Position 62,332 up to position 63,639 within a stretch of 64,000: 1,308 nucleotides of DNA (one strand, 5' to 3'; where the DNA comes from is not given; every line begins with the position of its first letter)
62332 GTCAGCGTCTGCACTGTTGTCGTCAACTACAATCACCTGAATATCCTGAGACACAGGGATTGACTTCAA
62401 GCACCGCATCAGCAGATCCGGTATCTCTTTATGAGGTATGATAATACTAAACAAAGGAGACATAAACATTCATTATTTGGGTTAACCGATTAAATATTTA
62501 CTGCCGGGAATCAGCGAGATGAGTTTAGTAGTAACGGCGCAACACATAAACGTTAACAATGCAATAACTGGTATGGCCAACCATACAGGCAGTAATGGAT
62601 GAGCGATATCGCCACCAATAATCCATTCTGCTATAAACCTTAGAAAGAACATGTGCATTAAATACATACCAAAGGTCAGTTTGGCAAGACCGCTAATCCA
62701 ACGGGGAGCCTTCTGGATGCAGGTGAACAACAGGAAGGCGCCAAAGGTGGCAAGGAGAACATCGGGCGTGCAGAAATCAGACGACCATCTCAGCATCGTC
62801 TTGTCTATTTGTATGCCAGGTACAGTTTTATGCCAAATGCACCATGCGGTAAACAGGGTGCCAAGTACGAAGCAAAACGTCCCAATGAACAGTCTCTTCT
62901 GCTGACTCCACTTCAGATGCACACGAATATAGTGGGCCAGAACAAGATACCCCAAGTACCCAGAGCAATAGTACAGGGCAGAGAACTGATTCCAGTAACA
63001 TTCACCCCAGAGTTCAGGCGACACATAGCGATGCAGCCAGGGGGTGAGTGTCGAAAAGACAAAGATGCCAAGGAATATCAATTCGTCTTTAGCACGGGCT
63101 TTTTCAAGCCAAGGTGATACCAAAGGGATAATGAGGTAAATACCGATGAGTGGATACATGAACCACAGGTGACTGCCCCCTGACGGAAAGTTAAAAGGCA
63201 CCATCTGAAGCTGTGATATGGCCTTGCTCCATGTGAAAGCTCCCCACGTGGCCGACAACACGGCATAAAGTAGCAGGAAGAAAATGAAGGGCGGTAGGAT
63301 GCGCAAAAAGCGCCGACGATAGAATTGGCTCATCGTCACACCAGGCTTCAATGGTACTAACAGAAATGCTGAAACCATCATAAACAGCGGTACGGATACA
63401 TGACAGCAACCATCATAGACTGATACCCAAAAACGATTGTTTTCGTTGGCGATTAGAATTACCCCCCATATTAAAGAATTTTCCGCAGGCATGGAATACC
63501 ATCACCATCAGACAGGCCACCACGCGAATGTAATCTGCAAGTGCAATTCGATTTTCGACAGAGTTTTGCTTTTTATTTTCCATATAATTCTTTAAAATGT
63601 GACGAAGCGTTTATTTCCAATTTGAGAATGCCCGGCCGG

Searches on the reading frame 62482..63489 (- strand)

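Call 74: search_protein_families(library=pfam, proteins=[window:62482-63489:-], max_evalue=0.00001)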
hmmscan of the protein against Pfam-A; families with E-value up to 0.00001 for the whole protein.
window:62482-63489:- (335 aa): 1 family
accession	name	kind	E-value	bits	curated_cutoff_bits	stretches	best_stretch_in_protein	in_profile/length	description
PF01757.29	Acyl_transf_3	-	8.7e-36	124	31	1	19-320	37-324/326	Acyltransferase domain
